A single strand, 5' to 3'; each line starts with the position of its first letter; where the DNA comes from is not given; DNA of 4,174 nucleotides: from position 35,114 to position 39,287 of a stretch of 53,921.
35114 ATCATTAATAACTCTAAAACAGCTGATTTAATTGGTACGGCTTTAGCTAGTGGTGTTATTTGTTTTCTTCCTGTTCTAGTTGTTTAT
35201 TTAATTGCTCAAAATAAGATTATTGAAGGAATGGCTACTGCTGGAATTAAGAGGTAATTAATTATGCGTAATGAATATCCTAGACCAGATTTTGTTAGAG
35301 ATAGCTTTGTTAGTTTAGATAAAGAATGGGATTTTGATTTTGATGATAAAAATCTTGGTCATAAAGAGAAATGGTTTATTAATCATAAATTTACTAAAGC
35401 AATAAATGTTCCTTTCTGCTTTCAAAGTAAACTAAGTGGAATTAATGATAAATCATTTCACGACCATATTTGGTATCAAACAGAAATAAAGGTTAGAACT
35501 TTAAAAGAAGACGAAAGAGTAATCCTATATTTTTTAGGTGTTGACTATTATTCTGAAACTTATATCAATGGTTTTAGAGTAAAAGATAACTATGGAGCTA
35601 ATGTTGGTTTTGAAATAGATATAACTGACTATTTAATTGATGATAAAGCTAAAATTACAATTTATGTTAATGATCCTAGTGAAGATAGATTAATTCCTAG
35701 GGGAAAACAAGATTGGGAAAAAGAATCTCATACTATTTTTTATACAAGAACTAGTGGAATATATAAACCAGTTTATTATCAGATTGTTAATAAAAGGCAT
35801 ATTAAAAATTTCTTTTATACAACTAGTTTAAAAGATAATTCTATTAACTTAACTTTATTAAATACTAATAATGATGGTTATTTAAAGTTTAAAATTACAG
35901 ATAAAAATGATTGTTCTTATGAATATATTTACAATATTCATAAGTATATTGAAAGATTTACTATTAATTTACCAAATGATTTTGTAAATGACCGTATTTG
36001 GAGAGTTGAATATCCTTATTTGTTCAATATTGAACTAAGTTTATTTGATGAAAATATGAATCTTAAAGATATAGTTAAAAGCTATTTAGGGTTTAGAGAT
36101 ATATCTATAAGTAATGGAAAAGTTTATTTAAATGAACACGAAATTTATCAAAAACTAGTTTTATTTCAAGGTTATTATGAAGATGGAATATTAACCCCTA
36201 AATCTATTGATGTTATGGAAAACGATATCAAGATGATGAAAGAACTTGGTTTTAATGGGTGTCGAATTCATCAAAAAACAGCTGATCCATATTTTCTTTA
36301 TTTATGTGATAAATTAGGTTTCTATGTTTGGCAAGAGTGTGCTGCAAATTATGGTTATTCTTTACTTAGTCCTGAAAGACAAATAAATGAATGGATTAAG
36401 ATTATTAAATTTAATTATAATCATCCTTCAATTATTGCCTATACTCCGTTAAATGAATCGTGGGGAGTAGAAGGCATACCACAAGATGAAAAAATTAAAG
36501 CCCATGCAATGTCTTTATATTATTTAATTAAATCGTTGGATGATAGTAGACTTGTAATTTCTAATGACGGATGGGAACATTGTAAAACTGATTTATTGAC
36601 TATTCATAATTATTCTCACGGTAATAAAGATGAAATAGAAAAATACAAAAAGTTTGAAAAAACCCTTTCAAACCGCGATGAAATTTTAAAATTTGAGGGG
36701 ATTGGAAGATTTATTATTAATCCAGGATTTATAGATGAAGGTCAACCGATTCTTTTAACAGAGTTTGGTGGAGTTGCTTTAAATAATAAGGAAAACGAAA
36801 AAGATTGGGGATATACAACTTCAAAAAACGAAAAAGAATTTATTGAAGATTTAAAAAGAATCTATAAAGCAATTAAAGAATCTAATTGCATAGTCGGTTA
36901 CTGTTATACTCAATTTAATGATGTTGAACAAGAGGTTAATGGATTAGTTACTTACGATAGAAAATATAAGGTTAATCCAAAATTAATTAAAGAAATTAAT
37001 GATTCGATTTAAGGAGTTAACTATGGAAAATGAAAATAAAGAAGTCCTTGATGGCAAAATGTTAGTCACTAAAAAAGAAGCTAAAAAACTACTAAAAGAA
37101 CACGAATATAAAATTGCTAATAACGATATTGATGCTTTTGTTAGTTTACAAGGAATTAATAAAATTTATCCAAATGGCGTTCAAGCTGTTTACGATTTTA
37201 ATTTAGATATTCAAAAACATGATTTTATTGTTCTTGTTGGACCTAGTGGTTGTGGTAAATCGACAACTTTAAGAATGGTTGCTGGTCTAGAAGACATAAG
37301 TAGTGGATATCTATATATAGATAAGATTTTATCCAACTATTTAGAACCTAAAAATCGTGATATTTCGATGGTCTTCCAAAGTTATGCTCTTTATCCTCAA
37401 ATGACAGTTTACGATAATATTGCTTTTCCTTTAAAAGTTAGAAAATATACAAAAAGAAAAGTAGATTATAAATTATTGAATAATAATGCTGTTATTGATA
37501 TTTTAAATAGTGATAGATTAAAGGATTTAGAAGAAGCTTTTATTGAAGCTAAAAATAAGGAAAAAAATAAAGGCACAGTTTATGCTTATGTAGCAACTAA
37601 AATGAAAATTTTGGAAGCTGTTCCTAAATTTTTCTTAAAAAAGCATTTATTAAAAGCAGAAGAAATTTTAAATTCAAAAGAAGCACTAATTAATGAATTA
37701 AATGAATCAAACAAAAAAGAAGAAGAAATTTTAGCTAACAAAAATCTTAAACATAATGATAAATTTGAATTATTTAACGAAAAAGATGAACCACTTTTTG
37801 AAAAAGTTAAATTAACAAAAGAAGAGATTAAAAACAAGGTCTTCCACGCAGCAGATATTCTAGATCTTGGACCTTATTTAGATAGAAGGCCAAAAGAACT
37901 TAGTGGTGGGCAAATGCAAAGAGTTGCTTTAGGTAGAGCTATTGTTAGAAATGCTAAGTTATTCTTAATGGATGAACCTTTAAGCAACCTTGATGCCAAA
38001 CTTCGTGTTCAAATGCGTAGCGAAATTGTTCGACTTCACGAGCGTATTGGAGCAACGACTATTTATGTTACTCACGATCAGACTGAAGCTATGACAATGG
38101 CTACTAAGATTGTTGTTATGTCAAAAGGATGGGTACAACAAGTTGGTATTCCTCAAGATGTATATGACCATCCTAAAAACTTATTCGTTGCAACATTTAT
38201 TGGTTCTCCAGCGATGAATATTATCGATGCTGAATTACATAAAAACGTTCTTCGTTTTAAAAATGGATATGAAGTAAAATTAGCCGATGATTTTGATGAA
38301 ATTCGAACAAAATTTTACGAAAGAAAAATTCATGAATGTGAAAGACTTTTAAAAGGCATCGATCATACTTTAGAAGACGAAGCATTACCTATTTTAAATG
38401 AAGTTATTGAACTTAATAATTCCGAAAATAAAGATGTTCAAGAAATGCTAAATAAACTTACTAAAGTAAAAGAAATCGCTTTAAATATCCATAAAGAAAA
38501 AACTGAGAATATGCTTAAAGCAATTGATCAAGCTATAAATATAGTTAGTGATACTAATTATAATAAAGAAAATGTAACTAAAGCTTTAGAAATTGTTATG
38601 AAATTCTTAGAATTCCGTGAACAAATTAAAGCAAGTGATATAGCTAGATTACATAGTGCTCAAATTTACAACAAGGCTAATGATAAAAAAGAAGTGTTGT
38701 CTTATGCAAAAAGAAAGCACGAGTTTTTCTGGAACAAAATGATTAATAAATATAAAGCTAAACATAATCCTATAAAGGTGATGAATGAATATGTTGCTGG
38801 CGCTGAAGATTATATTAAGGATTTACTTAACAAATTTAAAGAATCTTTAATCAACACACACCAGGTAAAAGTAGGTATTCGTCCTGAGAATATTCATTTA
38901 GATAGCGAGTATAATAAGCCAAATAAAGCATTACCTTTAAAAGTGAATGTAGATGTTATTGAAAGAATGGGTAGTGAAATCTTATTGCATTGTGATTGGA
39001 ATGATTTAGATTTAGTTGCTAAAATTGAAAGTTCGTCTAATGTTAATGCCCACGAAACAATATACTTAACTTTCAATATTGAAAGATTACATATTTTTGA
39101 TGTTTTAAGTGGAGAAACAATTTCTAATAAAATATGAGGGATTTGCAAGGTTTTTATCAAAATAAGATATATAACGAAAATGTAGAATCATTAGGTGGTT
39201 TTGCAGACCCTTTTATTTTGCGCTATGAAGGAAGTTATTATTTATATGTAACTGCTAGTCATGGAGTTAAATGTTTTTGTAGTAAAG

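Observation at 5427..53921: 48-kb lipoprotein-anchored glycan-utilisation super-locus with PUL-like logic but no SusC/D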

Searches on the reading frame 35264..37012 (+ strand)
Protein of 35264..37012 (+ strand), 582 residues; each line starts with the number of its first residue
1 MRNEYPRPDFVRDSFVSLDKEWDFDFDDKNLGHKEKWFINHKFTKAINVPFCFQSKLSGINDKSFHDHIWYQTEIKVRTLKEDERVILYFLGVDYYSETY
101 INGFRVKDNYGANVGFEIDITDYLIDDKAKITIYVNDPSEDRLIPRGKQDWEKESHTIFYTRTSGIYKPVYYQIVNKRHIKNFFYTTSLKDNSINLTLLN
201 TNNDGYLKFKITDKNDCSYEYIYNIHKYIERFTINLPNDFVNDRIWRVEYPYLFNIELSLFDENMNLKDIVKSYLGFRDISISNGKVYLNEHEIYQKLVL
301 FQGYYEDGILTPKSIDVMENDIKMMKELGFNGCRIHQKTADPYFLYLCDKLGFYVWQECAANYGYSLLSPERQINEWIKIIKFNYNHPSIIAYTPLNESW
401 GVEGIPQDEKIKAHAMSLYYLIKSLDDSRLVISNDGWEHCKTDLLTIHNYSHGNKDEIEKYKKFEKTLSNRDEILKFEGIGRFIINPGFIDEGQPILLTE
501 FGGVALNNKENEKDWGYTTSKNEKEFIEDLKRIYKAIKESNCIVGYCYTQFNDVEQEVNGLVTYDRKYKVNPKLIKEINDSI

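Call 9: search_protein_families(library=pfam, proteins=[window:35264-37012:+], max_evalue=0.01)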
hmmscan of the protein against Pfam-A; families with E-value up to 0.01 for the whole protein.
window:35264-37012:+ (582 aa): 4 families
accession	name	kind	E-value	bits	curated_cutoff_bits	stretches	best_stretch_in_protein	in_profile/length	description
PF02836.23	Glyco_hydro_2_C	-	1.7e-16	60.6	21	1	282-577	3-295/302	Glycosyl hydrolases family 2, TIM barrel domain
PF02837.24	Glyco_hydro_2_N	-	1.1e-15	58.4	28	1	16-171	2-164/169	Glycosyl hydrolases family 2, sugar binding domain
PF22666.2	Glyco_hydro_2_N2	-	4.3e-08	33.8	27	1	67-143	48-125/167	Glycosyl hydrolase 2 galactose-binding domain-like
PF00703.27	Glyco_hydro_2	-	1.3e-05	26.4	23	1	179-278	2-109/109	Glycosyl hydrolases family 2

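Call 22: search_solved_structures(query=window:35264-37012:+, max_evalue=0.00001)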
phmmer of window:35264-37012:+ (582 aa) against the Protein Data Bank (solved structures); distinct sequences matched with E-value up to 0.00001: 113 (the best 60 are shown).
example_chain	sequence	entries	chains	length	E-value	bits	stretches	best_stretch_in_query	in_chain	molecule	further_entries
7xyr_A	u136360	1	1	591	4.6e-88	299.4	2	2-450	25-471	Beta-glucuronidase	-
7sf2_A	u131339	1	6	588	5.3e-47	163.8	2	4-451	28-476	Glycosyl hydrolase family 2, sugar binding domain protein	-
9j6n_A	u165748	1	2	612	3.5e-40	141.3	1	4-414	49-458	Beta-D-galactofuranosidase 2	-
9j6m_A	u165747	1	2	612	1.6e-39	139.1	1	4-414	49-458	Beta-D-galactofuranosidase 2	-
6ed1_A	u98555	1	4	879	2.7e-23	85.6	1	241-403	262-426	Glycosyl hydrolase family 2, sugar binding domain protein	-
7pr6_AAA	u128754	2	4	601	2.1e-18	69.4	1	16-366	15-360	Beta-glucuronidase | Beta-D-glucuronidase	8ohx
4jhz_A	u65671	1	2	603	2.1e-18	69.4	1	16-366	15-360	Beta-glucuronidase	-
6lej_A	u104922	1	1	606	2.1e-18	69.4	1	16-366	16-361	Beta-D-glucuronidase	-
3k46_A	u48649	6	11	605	2.1e-18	69.4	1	16-366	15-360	Beta-glucuronidase | Beta-D-glucuronidase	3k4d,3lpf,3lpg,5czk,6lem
6leg_A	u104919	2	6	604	2.1e-18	69.4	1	17-366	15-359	Beta-D-glucuronidase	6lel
6lej_B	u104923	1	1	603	2.1e-18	69.4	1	17-366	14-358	Beta-D-glucuronidase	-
6lem_B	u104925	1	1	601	2.3e-18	69.3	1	17-366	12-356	Beta-D-glucuronidase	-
3k4a_A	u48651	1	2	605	3e-18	68.9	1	16-366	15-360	Beta-glucuronidase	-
8e72_A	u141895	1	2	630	1.3e-17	66.8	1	15-361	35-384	Glycosyl hydrolase family 2, TIM barrel domain protein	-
8dhv_A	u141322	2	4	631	1.3e-17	66.8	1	15-361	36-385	Glycosyl hydrolase family 2, TIM barrel domain protein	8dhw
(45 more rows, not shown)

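Call 34: search_protein_families(library=ncbifam, proteins=[window:35264-37012:+], max_evalue=0.01)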
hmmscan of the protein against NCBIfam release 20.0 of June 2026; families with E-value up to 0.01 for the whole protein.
window:35264-37012:+ (582 aa): 11 families
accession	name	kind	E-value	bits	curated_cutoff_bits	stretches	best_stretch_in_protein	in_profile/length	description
NF007538.0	PRK10150.1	equivalog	1.3e-31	109.6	544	1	16-361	13-361/607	beta-glucuronidase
NF007666.0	PRK10340.1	equivalog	1.9e-29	102.2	1284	1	37-445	89-486/1030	beta-galactosidase subunit alpha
NF041462.1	GalA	equivalog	2.4e-28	98.7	900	1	37-463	55-466/763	beta-galactosidase GalA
NF049891.1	Bet1-4galacdseBT4156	equivalog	1.2e-23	82.9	1700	1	70-399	80-408/946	exo-beta-1,4-galactosidase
NF052611.1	beta_gal_Bga2A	equivalog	2.6e-23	82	999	1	71-405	117-464/1007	beta-galactosidase, LacZ type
NF050095.1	BetGlucuronLacZ4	equivalog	1.1e-17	63.4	950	1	16-433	17-437/666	beta-glucuronidase LacZ4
NF007074.0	PRK09525.1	subfamily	2.8e-17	61.8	1221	1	85-437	139-491/1027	beta-galactosidase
NF049877.1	GlucurArabfur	equivalog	3.1e-16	58.2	1800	1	5-476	358-837/1400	beta-d-glucuronidase/beta-L-arabinofuranosidase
NF041463.1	GalB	equivalog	1.5e-15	56.1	900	1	46-442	110-519/869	beta-galactosidase GalB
NF049890.1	Bet1-4galacdseBT4151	equivalog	9.1e-15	53.6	1500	2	63-401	103-452/952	exo-beta-1,4-galactosidase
NF041100.1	betagal_LacZ_Ttogales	equivalog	3.9e-12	44.7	2000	1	48-361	90-394/1090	beta-galactosidase LacZ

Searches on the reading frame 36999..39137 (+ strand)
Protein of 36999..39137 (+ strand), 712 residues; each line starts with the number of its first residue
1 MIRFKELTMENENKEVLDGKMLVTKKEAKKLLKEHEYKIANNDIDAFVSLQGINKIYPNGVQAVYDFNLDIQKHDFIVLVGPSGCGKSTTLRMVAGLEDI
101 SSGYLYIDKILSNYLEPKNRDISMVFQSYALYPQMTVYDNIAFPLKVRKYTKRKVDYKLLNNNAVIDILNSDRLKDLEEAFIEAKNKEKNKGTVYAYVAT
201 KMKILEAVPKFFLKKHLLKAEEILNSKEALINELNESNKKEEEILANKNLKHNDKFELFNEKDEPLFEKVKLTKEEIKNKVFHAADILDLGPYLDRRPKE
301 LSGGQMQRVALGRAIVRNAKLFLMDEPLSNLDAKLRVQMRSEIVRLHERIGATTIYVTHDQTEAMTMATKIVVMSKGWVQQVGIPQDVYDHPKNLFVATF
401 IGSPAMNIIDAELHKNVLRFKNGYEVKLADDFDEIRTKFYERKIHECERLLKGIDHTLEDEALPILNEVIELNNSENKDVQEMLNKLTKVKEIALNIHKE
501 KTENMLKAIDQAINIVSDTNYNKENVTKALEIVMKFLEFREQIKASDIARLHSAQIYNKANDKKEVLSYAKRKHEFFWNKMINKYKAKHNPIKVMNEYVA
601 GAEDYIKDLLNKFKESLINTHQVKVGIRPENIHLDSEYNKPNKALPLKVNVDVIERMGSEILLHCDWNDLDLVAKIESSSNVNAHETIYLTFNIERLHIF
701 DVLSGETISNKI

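Call 9: search_protein_families(library=pfam, proteins=[window:36999-39137:+], max_evalue=0.01)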
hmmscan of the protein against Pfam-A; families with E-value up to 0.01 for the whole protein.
window:36999-39137:+ (712 aa): 8 families
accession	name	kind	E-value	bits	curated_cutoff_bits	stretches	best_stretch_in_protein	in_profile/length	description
PF00005.33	ABC_tran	-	3.8e-26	92.8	25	2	66-176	3-96/137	ABC transporter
PF17912.7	OB_MalK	-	2.5e-07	31.9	27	1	402-431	1-31/53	MalK OB fold domain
PF08402.16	TOBE_2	-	2.5e-06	28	21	1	625-700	1-76/76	TOBE domain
PF03215.21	Rad17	-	8.9e-06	26.2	23.8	1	68-152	39-121/186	Rad17 P-loop domain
PF13401.12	AAA_22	-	0.00031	21.5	27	1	74-104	5-36/130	AAA domain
PF02463.25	SMC_N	-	0.00031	20.7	40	1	185-372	70-212/220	RecF/RecN/SMC N terminal domain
PF00004.35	AAA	-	0.0048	17.8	21.2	0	77-128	1-52/131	ATPase family associated with various cellular activities (AAA)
PF13173.12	AAA_14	-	0.0091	16.4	27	0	75-158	3-88/129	AAA domain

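Call 34: search_protein_families(library=ncbifam, proteins=[window:36999-39137:+], max_evalue=0.01)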
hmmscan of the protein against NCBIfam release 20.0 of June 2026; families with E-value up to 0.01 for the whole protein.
window:36999-39137:+ (712 aa): 177 families (the best 25 are shown)
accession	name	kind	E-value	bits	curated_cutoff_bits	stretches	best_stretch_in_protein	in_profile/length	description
NF008653.0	PRK11650.1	subfamily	3.9e-129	430.8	432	3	271-478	105-309/357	sn-glycerol-3-phosphate ABC transporter ATP-binding protein UgpC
NF008233.0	PRK11000.1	equivalog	2.3e-103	345.8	568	2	271-453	104-282/369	maltose/maltodextrin ABC transporter ATP-binding protein MalK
NF040933.2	ABC_arch_GlcV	equivalog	3.8e-89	299.1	450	3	269-429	110-268/357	glucose ABC transporter ATP-binding protein GlcV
TIGR03265.1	PhnT2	equivalog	1.2e-84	284.6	457.7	2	270-416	104-248/353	putative 2-aminoethylphosphonate ABC transporter ATP-binding protein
NF006987.0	PRK09452.1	equivalog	2.5e-84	283.1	482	2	271-452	118-295/378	spermidine/putrescine ABC transporter ATP-binding protein PotA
TIGR01187.1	potA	subfamily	2.6e-79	266.7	355.6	2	271-414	71-215/325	polyamine ABC transporter ATP-binding protein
NF043075.1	MMSYN1_0197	equivalog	5.7e-79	265.5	550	2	270-420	102-250/341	spermidine/putrescine ABC transporter ATP-binding protein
NF008513.0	PRK11432.1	equivalog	2.2e-78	263.6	496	3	271-433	107-266/351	ferric ABC transporter ATP-binding protein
NF008621.0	PRK11607.1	equivalog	4.6e-69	233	613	2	270-413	119-260/377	putrescine ABC transporter ATP-binding subunit PotG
TIGR00968.1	3a0106s01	subfamily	7.9e-68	228.5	342.75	2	271-403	101-233/237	sulfate ABC transporter ATP-binding protein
NF040840.2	tungstate_WtpC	equivalog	1.1e-66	225.5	440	2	271-414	101-242/347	tungstate ABC transporter ATP-binding protein WtpC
NF008105.0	PRK10851.1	equivalog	1.3e-61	208.3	502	2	271-412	107-246/362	sulfate/thiosulfate ABC transporter ATP-binding protein CysA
TIGR03258.1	PhnT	equivalog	1.7e-61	208.3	499.15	2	271-410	109-247/359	2-aminoethylphosphonate ABC transport system ATP-binding subunit PhnT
TIGR01186.1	proV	subfamily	3e-57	194.4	326.6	2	269-432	98-259/363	betaine/proline/choline family ABC transporter ATP-binding protein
TIGR03415.1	ABC_choXWV_ATP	equivalog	4.5e-49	167.4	483.75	2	272-520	136-374/382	choline ABC transporter ATP-binding protein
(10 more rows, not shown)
